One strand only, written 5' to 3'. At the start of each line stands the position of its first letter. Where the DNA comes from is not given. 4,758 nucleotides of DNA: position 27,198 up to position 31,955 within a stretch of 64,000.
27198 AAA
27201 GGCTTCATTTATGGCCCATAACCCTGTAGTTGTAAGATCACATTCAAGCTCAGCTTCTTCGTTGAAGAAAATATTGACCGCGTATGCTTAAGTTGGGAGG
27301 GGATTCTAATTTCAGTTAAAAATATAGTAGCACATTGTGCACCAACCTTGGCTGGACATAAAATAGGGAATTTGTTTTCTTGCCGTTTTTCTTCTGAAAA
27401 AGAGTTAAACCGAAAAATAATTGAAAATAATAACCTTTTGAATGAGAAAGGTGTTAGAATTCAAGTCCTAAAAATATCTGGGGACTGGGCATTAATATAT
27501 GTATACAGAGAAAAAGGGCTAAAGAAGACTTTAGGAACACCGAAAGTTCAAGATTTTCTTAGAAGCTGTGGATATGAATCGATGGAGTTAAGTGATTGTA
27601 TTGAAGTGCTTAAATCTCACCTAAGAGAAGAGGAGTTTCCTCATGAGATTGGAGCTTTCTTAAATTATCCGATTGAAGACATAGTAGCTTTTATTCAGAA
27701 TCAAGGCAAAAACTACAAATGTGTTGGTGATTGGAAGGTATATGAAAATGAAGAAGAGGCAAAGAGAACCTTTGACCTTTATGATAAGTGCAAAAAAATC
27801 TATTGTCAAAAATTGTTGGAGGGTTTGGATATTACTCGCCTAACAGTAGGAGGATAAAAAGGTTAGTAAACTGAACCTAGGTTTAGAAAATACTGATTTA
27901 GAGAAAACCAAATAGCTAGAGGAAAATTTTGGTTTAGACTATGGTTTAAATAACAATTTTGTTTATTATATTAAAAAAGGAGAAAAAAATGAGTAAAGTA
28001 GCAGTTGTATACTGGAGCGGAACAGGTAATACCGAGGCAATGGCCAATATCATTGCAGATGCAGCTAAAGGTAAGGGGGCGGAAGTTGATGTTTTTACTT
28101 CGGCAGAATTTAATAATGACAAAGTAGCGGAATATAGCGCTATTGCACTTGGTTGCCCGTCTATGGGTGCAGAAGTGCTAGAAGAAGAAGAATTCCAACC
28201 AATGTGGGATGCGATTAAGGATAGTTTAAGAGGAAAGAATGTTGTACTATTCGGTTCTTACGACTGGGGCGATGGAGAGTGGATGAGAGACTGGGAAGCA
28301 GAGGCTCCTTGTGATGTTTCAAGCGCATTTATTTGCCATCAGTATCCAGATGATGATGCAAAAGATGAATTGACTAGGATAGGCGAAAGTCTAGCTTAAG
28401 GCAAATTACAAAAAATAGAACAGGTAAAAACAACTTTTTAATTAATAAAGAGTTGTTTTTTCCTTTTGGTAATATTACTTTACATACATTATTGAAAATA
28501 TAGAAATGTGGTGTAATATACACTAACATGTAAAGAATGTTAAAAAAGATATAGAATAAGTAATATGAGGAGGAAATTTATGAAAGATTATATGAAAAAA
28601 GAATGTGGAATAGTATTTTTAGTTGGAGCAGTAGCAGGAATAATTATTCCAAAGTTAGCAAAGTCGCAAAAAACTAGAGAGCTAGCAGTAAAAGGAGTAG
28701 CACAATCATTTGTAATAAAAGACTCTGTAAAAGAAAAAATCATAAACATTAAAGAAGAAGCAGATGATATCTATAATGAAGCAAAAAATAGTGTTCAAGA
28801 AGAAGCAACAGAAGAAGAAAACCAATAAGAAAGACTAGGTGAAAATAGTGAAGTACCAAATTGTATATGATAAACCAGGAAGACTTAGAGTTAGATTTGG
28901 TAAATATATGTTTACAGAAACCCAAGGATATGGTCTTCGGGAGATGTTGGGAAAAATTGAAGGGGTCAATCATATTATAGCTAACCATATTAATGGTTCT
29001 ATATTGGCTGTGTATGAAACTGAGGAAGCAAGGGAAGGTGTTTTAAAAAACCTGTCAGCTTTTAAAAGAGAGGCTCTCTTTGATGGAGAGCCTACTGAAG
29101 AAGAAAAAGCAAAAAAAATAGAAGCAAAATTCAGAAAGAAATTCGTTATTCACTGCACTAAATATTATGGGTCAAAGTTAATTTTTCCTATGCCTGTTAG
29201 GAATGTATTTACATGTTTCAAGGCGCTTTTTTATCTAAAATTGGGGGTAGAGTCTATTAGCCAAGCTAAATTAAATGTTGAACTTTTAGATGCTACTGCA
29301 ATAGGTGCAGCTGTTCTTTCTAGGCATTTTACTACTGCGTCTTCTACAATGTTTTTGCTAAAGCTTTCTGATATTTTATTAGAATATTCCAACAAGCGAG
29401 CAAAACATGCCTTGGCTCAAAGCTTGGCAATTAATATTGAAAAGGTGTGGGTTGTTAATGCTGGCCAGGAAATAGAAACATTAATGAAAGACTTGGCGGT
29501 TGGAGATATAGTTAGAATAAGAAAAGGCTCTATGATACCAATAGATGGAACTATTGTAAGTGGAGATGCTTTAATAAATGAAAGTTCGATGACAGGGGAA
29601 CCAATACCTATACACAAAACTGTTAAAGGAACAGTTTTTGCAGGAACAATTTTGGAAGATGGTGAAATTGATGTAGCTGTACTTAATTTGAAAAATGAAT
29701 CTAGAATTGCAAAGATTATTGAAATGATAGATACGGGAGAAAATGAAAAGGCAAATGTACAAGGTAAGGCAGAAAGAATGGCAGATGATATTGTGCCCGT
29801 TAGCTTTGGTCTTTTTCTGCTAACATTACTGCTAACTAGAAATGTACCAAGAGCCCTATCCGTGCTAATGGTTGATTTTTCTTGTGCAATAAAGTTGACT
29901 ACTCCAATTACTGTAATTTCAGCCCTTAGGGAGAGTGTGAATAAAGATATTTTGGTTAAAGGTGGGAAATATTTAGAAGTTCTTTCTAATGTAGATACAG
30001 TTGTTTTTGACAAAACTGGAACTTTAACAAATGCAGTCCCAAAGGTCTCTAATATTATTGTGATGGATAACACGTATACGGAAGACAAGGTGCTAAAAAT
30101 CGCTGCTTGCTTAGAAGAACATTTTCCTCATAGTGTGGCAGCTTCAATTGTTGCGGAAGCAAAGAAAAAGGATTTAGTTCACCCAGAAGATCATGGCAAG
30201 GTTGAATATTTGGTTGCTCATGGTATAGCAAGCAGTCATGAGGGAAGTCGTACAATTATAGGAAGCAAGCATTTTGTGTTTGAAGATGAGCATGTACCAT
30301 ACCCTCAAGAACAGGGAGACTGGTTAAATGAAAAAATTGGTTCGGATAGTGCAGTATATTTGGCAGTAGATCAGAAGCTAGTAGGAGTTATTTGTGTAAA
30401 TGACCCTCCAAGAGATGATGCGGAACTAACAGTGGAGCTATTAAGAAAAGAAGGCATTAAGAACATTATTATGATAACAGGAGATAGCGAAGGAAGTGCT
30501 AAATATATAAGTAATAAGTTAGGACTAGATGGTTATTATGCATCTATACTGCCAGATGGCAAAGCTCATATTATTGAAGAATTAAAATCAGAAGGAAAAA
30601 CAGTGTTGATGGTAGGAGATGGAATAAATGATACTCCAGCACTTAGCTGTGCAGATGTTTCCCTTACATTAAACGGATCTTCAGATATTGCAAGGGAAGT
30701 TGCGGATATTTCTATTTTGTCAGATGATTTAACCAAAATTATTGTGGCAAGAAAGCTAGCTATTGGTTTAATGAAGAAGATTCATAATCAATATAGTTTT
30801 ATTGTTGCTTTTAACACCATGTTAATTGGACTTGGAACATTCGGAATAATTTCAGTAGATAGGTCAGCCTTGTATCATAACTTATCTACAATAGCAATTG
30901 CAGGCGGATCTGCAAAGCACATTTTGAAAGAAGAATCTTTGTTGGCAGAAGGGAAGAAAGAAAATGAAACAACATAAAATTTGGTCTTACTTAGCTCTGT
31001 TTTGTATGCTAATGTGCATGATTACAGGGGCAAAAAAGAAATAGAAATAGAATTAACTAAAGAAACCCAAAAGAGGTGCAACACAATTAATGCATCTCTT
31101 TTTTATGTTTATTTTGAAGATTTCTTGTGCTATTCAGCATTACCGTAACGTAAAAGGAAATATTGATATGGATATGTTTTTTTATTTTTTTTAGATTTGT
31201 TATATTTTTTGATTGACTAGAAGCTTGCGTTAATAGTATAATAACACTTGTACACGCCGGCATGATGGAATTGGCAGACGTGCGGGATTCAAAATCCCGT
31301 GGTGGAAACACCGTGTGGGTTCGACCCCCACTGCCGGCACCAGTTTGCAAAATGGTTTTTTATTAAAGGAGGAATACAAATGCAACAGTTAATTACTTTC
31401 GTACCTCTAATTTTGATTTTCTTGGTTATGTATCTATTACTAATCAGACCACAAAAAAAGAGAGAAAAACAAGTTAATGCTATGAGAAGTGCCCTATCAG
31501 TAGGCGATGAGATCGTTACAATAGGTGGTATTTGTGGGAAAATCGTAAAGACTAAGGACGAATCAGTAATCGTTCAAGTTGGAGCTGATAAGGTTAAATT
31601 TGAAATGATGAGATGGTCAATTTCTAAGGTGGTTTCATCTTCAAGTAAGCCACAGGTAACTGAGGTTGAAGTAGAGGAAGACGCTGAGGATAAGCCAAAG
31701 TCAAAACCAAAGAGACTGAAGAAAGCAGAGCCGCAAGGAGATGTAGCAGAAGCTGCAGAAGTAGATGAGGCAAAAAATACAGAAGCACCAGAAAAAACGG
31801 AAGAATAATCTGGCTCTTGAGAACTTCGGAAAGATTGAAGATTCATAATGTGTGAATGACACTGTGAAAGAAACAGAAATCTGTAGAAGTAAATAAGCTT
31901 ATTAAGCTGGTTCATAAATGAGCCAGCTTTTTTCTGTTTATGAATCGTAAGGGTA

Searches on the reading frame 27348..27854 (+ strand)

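Call 42: search_protein_families(library=pfam, proteins=[window:27348-27854:+], max_evalue=0.00001)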
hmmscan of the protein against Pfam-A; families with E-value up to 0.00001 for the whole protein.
window:27348-27854:+ (169 aa): 1 family
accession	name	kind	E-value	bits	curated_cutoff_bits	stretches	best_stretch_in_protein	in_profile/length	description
PF12672.12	DUF3793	-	2.4e-53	181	25.1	1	1-165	9-166/167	Protein of unknown function (DUF3793)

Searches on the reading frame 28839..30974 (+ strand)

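Call 42: search_protein_families(library=pfam, proteins=[window:28839-30974:+], max_evalue=0.00001)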
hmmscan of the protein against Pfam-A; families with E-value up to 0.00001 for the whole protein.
window:28839-30974:+ (712 aa): 2 families
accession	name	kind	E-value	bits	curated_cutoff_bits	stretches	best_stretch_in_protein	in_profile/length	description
PF00122.25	E1-E2_ATPase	-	6.5e-37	127.2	28.1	1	201-366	5-178/181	E1-E2 ATPase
PF00702.32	Hydrolase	-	8.7e-28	98.5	26.4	1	385-606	1-191/191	haloacid dehalogenase-like hydrolase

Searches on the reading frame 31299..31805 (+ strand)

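Call 42: search_protein_families(library=pfam, proteins=[window:31299-31805:+], max_evalue=0.00001)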
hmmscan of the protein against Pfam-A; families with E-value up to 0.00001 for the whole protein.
window:31299-31805:+ (169 aa): 1 family
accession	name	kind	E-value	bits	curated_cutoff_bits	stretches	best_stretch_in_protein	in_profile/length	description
PF02699.20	YajC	-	2.1e-28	98.4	28.2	1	33-109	2-77/78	Preprotein translocase subunit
